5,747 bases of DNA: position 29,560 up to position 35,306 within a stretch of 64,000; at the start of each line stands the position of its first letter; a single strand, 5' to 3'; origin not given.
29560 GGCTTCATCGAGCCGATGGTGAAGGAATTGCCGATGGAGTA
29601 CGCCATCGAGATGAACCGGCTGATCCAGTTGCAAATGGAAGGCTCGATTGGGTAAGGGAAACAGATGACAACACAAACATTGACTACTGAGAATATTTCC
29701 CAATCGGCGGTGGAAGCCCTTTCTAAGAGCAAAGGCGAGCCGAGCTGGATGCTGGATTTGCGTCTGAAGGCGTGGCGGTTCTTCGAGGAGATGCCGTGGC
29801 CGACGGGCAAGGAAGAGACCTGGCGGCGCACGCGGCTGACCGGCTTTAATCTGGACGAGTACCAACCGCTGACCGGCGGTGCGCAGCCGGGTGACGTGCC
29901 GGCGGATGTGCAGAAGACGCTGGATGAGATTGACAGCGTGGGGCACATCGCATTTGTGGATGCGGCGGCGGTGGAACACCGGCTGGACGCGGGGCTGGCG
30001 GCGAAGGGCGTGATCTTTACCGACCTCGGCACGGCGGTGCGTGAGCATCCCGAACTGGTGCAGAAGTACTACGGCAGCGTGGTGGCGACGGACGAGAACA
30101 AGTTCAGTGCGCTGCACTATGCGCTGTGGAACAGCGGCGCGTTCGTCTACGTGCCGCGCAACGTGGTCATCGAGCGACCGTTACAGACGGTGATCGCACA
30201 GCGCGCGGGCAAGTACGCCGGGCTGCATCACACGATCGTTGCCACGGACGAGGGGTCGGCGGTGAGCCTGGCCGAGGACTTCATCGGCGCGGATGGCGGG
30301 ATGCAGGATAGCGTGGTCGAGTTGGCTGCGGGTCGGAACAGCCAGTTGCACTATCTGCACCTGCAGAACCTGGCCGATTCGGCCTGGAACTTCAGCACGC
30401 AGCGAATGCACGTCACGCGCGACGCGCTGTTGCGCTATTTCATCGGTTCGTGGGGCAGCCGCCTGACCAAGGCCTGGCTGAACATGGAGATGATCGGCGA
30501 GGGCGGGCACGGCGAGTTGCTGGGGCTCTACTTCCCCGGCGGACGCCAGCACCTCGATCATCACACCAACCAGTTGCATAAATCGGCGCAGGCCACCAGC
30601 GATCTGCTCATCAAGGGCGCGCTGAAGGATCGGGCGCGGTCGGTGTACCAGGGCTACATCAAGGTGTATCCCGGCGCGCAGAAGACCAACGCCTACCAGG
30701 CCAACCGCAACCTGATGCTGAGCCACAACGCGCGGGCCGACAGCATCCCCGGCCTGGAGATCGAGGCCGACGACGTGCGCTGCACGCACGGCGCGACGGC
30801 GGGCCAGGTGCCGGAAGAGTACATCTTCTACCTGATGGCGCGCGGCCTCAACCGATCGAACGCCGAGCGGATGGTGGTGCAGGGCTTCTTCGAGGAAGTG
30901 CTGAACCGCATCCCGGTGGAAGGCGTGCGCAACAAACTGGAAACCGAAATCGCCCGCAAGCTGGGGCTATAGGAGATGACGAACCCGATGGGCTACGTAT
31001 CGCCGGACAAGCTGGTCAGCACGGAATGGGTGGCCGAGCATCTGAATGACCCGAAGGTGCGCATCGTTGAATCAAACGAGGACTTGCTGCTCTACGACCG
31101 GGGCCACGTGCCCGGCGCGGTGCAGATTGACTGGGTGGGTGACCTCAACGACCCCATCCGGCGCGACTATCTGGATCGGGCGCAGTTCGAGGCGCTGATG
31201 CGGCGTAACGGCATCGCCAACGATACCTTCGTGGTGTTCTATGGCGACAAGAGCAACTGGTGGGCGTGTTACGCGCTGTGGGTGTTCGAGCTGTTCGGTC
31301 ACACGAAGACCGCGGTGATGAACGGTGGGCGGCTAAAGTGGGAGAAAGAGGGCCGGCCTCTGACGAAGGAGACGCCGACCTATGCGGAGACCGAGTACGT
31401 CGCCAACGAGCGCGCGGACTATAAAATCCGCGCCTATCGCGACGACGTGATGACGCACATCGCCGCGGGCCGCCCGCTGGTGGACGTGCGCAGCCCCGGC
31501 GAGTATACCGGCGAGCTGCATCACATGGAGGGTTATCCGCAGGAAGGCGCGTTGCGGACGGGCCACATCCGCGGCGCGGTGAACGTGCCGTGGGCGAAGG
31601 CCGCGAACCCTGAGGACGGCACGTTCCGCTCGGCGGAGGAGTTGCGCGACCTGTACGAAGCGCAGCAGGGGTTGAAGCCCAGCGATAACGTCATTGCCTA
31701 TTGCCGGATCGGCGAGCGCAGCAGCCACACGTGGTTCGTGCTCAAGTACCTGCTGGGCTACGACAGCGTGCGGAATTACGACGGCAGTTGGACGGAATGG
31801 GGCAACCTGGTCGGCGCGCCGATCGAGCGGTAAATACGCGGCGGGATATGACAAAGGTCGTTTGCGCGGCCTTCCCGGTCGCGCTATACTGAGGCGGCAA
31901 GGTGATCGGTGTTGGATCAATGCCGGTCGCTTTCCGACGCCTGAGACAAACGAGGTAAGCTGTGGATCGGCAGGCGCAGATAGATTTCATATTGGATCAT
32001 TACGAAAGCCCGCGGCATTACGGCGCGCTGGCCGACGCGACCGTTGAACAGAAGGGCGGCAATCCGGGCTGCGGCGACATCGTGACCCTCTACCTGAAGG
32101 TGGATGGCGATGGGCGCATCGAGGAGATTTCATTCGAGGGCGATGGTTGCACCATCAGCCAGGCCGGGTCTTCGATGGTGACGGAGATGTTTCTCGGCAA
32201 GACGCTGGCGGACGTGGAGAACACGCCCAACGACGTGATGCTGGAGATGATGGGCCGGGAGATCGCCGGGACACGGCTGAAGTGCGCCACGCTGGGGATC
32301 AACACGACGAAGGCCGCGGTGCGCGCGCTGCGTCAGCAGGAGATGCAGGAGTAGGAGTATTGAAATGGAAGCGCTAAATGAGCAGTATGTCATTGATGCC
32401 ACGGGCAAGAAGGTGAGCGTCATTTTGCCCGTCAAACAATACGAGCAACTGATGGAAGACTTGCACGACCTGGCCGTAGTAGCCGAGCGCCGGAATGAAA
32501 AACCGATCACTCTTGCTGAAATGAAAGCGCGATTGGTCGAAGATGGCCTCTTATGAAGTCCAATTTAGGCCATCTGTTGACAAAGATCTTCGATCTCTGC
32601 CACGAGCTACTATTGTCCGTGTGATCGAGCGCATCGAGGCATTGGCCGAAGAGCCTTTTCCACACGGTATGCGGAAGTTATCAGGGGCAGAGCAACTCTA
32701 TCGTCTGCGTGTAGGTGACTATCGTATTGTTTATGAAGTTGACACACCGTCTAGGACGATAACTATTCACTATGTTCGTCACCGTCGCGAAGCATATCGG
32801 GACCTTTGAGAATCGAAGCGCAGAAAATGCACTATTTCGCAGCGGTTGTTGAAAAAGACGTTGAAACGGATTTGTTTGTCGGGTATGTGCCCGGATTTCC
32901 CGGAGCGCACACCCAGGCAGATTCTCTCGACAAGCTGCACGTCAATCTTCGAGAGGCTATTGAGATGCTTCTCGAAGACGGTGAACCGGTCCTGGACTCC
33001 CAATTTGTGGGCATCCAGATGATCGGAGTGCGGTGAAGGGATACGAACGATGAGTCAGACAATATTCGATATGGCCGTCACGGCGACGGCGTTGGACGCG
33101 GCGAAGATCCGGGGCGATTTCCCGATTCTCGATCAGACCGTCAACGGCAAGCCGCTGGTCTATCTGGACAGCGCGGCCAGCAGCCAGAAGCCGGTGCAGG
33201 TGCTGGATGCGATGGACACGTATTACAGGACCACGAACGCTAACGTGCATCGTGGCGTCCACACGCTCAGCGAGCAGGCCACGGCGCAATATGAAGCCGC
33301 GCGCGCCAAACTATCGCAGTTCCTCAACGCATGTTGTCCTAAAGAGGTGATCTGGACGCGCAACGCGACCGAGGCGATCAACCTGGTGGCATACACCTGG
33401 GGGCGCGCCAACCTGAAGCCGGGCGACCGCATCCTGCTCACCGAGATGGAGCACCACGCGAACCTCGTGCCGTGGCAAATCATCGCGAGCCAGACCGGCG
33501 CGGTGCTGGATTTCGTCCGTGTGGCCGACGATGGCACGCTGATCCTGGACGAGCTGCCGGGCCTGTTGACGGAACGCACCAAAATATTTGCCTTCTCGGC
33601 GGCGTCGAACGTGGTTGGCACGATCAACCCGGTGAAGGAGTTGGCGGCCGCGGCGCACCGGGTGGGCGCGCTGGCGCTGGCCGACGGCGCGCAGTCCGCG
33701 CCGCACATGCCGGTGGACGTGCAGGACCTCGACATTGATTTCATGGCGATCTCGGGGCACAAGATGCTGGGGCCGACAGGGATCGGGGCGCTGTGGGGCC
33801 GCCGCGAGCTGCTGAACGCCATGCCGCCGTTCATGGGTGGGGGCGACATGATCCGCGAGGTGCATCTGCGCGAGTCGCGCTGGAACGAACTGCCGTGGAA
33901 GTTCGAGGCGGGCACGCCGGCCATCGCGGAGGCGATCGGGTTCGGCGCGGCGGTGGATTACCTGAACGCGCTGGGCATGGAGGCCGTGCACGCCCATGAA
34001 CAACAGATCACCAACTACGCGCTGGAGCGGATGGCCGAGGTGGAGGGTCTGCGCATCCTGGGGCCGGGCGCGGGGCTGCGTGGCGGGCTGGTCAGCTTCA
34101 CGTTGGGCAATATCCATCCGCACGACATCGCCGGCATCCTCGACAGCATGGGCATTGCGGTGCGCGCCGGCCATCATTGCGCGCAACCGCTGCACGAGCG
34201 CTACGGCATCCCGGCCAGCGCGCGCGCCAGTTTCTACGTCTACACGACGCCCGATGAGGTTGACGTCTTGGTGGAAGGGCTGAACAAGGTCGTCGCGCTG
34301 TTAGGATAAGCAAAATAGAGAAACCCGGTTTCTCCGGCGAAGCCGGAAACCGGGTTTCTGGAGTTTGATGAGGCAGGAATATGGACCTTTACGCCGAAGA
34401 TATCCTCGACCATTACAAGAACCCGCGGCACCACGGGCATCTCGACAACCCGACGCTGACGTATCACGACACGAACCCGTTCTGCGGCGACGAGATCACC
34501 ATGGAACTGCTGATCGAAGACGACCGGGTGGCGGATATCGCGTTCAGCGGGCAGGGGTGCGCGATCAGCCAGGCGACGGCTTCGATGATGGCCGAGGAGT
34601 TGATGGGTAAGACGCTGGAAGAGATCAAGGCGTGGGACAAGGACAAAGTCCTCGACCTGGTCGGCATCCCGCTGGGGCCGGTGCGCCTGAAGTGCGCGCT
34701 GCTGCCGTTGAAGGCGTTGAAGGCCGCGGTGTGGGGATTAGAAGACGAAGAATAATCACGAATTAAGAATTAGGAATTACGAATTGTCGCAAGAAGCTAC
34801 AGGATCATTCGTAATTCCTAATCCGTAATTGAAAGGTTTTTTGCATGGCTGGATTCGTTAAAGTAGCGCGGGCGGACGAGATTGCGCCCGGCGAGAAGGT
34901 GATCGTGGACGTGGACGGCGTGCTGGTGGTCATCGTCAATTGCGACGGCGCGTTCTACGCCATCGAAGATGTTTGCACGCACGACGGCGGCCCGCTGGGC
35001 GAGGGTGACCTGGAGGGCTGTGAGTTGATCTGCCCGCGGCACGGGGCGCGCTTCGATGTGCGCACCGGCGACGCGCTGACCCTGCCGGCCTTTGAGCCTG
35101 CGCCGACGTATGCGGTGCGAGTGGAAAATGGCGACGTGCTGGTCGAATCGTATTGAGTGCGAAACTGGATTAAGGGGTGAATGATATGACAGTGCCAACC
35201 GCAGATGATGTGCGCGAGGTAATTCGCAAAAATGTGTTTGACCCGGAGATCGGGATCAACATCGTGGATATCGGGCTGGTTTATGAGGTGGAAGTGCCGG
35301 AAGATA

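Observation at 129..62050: Nearly every intergenic gap carries hairpin or palindromic elements from at least 6-8 families, many built from tandem 7-13 nt words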

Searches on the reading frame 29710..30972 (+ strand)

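Call 38: search_protein_families(library=pfam, proteins=[window:29710-30972:+], max_evalue=0.00001)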
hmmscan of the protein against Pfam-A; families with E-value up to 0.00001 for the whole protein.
window:29710-30972:+ (420 aa): 2 families
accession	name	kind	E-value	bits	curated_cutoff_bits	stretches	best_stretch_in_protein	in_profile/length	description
PF01458.23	SUFBD_core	-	4.3e-74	249.3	27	1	171-393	10-232/232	SUF system FeS cluster assembly, SufBD core domain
PF19295.5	SufBD_N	-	3e-17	63.2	23.5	1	11-159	23-171/172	SufBD protein N-terminal region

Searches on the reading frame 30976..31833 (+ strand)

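Call 38: search_protein_families(library=pfam, proteins=[window:30976-31833:+], max_evalue=0.00001)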
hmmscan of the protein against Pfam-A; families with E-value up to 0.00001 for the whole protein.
window:30976-31833:+ (285 aa): 1 family
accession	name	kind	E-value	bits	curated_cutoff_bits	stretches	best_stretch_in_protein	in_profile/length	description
PF00581.25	Rhodanese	-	6.9e-33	113.6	22.2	2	157-276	4-100/102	Rhodanese-like domain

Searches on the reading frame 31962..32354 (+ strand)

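Call 38: search_protein_families(library=pfam, proteins=[window:31962-32354:+], max_evalue=0.00001)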
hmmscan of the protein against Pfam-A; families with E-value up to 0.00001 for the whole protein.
window:31962-32354:+ (130 aa): 1 family
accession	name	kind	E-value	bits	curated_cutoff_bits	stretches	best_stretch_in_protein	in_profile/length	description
PF01592.21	NifU_N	-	3.3e-28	98.8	22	1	8-127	4-124/127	NifU-like N terminal domain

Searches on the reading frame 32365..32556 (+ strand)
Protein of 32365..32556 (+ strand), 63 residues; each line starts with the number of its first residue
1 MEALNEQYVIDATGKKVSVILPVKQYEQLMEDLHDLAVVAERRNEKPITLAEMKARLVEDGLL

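Call 41: search_protein_families(library=pfam, proteins=[window:32365-32556:+], max_evalue=0.00001)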
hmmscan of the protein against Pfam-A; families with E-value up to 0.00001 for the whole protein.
window:32365-32556:+ (63 aa): 1 family
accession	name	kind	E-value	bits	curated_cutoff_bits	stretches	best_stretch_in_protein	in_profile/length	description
PF18506.7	RelB-like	-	2.3e-07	31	27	1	4-52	2-53/62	RelB Antitoxin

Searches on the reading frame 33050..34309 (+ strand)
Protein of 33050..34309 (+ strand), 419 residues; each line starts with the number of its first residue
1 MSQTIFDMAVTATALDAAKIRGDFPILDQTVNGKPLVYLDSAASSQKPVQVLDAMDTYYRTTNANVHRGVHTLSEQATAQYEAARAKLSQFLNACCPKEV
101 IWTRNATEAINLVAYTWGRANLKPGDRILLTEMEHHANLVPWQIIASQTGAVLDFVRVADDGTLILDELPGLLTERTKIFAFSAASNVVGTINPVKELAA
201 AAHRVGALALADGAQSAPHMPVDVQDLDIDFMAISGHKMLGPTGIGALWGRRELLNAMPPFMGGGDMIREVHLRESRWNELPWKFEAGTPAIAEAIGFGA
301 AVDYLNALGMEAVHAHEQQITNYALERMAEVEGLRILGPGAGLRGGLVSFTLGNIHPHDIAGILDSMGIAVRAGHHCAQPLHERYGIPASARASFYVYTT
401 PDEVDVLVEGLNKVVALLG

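Call 11: find_encoding_contigs(protein=window:33071-34309:+, flank=10000, max_places=6)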
Protein window:33071-34309:+ (412 aa): no gene with exactly this product is on record in the collection.

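Call 19: find_homologous_proteins(query=window:33050-34309:+, max_evalue=1e-30)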
Query window:33050-34309:+ (419 aa): 8000 proteins with E <= 1e-30 among 8000 candidates; the best 120 are listed.
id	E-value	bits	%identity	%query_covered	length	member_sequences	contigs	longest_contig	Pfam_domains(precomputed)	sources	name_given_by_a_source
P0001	2.2e-279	944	100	100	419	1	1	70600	PF00266.26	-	-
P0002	3.2e-262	888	93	100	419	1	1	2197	PF00266.26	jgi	jgi:cysteine desulfurase/selenocysteine lyase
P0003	3.7e-242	822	85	100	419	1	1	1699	PF00266.26,PF01053.27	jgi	-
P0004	1.1e-234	797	82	100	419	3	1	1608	PF00266.26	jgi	jgi:cysteine desulfurase/selenocysteine lyase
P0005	2.7e-231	786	81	100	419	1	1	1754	PF00266.26,PF01053.27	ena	-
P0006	3.8e-230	782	83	100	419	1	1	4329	PF00266.26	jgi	jgi:cysteine desulfurase/selenocysteine lyase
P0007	1.0e-223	761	79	97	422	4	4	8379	PF00266.26,PF01053.27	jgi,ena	-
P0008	3.5e-223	759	79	97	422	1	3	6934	PF00266.26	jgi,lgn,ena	-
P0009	3.4e-220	749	77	100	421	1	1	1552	PF00266.26,PF01053.27,PF01041.24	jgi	jgi:cysteine desulfurase/selenocysteine lyase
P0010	8.1e-218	741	77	100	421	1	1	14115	PF00266.26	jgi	jgi:cysteine desulfurase/selenocysteine lyase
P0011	1.3e-216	738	78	96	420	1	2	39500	PF00266.26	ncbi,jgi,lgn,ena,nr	ncbi:MAG: cysteine desulfurase [Chloroflexi bacterium HGW-Chloroflexi-1]|nr:MAG: cysteine desulfuras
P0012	1.0e-215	735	76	98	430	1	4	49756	PF00266.26,PF01053.27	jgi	jgi:cysteine desulfurase/selenocysteine lyase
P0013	1.4e-215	734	76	99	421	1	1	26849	PF00266.26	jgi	jgi:cysteine desulfurase / selenocysteine lyase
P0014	2.7e-215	733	77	96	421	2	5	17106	PF00266.26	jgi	jgi:cysteine desulfurase/selenocysteine lyase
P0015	3.8e-215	733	78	99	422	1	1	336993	PF00266.26,PF01053.27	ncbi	-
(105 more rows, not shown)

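Call 52: find_encoding_contigs(protein=P0002, flank=10000, max_places=3)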
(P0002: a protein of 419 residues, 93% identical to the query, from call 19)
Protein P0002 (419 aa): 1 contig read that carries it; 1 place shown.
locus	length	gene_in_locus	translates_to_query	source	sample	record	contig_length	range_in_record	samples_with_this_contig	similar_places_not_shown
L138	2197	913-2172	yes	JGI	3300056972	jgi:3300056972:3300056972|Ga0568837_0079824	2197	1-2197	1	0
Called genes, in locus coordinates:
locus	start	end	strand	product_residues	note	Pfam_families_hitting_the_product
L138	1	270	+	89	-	?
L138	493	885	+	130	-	PF01592:NifU_N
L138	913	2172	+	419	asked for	PF00266:Aminotran_5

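Call 53: find_encoding_contigs(protein=P0006, flank=10000, max_places=3)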
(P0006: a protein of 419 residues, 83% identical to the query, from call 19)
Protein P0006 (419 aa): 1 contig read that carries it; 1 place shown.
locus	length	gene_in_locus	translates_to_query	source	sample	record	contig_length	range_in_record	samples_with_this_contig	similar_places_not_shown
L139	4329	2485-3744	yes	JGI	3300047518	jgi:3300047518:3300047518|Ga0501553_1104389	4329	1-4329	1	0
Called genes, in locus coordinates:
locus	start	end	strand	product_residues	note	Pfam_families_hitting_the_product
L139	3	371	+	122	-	PF01458:SUFBD_core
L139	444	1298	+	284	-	PF00581:Rhodanese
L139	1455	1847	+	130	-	PF01592:NifU_N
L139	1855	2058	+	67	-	PF15919:HicB_lk_antitox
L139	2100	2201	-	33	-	-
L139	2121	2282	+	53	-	PF07927:HicA_toxin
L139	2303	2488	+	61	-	-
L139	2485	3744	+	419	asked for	PF00266:Aminotran_5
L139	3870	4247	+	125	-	PF01592:NifU_N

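Call 54: find_encoding_contigs(protein=P0015, flank=10000, max_places=3)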
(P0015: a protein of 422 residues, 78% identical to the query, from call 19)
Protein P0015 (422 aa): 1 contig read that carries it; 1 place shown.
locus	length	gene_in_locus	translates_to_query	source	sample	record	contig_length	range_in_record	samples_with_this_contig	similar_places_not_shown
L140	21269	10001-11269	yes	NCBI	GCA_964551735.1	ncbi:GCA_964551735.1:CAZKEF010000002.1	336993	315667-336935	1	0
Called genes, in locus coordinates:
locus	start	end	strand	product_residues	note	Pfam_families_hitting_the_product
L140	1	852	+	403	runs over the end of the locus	PF07690:MFS_1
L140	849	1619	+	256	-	-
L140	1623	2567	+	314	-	PF03547:Mem_trans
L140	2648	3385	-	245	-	PF00106:adh_short, PF08659:KR, PF23441:SDR (weak), PF13561:adh_short_C2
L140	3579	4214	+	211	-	PF13601:HTH_34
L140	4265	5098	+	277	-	PF00005:ABC_tran, PF02463:SMC_N (faint)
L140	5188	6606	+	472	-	PF19295:SufBD_N, PF01458:SUFBD_core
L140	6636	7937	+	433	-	PF19295:SufBD_N, PF01458:SUFBD_core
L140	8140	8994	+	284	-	PF00581:Rhodanese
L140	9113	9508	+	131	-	PF01592:NifU_N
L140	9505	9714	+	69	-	PF21748:UPF0150 (weak)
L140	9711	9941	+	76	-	PF07927:HicA_toxin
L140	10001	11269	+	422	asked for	PF00266:Aminotran_5, PF01053:Cys_Met_Meta_PP (weak)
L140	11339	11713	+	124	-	PF01592:NifU_N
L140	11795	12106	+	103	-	PF00355:Rieske, PF13806:Rieske_2, PF22543:Rieske_4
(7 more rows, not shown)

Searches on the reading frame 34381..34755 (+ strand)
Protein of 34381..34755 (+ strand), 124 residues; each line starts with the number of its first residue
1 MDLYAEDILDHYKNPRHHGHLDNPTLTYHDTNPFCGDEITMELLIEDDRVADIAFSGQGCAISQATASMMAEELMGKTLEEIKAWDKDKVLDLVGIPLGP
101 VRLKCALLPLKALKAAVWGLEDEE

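Call 38: search_protein_families(library=pfam, proteins=[window:34381-34755:+], max_evalue=0.00001)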
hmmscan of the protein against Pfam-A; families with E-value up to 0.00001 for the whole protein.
window:34381-34755:+ (124 aa): 1 family
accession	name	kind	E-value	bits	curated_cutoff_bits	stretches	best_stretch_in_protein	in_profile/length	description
PF01592.21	NifU_N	-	1.4e-27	96.8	22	1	4-117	2-117/127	NifU-like N terminal domain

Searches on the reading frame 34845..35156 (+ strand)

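Call 39: search_protein_families(library=pfam, proteins=[window:34845-35156:+], max_evalue=0.00001)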
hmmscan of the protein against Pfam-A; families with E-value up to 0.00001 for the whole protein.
window:34845-35156:+ (103 aa): 3 families
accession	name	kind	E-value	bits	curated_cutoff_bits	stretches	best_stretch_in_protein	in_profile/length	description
PF00355.32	Rieske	-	9.8e-19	67.5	20.3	1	5-89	3-87/88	Rieske [2Fe-2S] domain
PF13806.12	Rieske_2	-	8.7e-11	42.1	27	1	4-101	2-104/104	Rieske-like [2Fe-2S] domain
PF22543.2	Rieske_4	-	7.5e-09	36.3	28.4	1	5-79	1-79/119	Soluble Rieske-type ferredoxin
